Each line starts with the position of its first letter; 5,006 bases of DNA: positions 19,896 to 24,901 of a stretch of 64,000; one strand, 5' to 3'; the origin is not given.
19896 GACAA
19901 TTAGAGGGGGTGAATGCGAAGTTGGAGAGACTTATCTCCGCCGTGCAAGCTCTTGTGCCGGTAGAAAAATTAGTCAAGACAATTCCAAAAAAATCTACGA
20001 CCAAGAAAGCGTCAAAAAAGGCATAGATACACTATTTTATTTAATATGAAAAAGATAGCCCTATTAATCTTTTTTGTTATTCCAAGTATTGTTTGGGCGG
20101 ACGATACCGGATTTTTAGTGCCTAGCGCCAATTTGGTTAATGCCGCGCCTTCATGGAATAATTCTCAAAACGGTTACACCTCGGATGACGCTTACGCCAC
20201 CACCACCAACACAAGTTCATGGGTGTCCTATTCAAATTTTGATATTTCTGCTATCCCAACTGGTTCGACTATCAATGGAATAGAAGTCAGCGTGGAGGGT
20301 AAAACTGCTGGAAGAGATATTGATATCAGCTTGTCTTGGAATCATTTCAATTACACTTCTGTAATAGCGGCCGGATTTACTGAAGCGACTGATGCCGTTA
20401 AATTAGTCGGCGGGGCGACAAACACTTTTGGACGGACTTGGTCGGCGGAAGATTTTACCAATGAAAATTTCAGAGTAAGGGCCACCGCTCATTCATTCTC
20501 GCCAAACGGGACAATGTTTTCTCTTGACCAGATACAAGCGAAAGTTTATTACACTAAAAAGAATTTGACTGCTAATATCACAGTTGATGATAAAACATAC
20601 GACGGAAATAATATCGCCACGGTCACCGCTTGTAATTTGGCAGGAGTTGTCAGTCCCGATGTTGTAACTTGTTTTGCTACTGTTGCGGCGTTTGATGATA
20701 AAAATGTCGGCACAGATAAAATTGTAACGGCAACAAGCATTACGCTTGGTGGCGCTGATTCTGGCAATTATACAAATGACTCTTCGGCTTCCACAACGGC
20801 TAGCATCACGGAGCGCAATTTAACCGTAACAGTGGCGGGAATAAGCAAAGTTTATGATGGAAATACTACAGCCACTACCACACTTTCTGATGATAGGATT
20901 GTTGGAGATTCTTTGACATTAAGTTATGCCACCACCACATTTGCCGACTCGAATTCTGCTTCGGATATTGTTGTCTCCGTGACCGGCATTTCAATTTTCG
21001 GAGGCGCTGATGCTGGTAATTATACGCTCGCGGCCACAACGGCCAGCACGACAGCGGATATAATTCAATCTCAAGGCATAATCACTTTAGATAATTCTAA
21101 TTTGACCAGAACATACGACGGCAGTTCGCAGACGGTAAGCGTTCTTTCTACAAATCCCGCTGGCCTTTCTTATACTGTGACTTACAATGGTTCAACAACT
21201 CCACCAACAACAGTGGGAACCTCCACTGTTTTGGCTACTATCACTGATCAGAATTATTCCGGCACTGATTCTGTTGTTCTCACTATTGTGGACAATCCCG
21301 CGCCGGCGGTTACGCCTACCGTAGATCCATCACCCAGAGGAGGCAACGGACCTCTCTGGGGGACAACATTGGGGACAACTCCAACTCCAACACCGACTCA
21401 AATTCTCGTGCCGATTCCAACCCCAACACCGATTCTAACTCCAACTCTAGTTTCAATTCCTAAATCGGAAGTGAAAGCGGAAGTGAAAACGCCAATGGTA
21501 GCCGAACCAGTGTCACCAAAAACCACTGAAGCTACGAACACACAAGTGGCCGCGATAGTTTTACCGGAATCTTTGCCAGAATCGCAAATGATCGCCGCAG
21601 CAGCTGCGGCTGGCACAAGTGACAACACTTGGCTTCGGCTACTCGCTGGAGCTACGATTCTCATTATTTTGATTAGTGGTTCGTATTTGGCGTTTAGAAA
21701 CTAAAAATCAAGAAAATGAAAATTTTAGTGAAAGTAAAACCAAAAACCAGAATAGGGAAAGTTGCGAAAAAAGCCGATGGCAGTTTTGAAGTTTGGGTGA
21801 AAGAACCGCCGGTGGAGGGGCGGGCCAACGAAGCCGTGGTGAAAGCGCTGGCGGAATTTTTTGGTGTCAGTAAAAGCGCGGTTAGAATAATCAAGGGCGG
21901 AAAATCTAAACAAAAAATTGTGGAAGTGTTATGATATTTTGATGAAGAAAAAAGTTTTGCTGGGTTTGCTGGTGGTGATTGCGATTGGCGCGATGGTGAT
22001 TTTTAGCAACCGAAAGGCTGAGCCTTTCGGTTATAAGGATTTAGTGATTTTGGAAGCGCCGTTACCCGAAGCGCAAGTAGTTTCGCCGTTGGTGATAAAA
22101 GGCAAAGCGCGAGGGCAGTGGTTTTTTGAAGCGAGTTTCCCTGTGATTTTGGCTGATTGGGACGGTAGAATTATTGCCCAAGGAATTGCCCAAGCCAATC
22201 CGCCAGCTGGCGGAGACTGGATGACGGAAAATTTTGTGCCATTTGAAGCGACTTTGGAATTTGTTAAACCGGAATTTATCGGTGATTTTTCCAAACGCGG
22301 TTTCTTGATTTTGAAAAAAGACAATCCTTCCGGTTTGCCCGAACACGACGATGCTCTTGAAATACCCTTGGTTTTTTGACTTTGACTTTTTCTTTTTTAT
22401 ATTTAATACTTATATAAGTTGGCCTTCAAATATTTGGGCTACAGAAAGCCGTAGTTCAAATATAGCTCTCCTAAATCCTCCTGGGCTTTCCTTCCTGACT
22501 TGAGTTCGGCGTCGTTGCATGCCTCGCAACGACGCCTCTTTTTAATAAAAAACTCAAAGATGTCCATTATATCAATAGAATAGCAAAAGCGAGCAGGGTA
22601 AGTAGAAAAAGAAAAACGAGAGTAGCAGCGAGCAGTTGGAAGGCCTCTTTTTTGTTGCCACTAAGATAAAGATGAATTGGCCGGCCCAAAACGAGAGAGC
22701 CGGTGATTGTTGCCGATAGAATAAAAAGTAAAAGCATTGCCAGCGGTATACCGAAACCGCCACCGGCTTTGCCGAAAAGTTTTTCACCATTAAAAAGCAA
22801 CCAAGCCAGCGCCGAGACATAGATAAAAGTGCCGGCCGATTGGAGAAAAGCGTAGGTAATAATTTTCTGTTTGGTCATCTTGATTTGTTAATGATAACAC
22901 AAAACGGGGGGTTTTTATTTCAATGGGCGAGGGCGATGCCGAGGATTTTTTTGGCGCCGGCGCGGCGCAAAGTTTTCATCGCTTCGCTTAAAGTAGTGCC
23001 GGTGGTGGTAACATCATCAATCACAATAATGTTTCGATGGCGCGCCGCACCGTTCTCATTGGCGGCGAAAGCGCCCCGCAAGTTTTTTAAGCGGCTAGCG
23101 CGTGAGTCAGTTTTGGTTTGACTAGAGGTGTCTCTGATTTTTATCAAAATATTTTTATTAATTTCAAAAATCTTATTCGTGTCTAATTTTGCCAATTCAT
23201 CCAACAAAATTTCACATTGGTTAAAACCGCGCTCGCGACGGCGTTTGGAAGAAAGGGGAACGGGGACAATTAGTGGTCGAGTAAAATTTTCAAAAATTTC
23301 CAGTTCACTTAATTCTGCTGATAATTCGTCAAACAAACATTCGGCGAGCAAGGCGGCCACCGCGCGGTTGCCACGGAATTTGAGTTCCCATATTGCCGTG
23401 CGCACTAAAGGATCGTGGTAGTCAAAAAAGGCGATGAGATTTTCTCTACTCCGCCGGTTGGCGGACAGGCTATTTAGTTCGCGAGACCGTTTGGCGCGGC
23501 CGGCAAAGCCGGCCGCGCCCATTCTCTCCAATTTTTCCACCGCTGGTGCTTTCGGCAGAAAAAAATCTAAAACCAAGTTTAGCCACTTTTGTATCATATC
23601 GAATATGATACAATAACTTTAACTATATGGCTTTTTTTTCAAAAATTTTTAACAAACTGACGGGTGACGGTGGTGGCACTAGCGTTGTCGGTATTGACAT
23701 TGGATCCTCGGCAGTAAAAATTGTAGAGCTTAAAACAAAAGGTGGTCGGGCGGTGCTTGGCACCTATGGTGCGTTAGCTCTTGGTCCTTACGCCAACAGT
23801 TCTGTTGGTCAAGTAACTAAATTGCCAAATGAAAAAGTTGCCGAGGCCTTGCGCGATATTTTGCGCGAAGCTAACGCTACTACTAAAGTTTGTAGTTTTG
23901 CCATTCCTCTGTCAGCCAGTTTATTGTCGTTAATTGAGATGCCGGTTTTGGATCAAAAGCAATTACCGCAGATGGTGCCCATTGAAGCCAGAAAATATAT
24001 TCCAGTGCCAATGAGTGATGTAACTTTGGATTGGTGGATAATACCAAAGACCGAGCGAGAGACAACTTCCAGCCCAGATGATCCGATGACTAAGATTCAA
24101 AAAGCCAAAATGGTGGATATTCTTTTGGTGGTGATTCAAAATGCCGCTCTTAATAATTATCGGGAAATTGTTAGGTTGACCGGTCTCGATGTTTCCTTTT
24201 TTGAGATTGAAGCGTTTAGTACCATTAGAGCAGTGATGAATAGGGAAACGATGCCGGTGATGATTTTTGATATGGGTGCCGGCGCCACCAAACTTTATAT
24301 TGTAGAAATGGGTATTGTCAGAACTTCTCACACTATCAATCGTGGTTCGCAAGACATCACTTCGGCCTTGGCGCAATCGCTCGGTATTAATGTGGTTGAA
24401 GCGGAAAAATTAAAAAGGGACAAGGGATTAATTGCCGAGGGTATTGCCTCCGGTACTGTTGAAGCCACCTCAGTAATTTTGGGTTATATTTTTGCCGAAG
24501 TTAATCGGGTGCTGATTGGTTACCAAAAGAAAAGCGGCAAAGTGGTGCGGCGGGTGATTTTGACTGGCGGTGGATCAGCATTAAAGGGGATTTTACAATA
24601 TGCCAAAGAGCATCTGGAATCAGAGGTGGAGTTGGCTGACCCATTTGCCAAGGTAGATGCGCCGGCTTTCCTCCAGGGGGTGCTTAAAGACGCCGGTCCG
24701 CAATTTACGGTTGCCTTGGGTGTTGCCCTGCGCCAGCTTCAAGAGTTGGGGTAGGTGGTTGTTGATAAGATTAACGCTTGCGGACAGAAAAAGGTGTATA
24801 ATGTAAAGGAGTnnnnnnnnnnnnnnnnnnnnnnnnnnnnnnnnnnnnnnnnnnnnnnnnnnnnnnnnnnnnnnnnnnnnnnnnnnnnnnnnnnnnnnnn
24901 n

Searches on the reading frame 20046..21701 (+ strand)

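Call 69: search_protein_families(library=pfam, proteins=[window:20046-21701:+], max_evalue=0.0001)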
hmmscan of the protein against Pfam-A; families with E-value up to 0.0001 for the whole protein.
window:20046-21701:+ (552 aa): 2 families
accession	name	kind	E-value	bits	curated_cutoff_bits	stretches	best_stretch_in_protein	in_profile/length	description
PF18657.6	YDG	-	2.8e-28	98.4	25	2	170-245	1-81/85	YDG domain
PF18887.5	MBG_3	-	2e-16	60.2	25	1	351-415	6-69/72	MBG domain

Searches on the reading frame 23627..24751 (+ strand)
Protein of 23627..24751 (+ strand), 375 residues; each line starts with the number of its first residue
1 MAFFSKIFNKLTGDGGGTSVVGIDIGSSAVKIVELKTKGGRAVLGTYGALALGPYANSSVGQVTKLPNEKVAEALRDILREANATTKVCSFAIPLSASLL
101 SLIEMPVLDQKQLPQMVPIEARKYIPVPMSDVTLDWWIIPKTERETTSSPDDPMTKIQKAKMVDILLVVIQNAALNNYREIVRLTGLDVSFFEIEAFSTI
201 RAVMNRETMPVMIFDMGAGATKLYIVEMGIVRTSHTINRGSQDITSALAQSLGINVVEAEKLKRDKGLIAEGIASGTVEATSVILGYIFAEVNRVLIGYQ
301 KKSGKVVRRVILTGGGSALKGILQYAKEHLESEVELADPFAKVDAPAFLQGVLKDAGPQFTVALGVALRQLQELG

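Call 69: search_protein_families(library=pfam, proteins=[window:23627-24751:+], max_evalue=0.0001)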
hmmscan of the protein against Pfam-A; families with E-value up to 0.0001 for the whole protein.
window:23627-24751:+ (375 aa): 2 families
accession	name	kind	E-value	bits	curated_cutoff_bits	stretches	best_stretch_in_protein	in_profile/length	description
PF11104.14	PilM_2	-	5.1e-34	118.1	27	1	22-370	1-339/340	Type IV pilus assembly protein PilM;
PF14450.12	FtsA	-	6.7e-15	56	31.8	1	215-350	4-124/127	Cell division protein FtsA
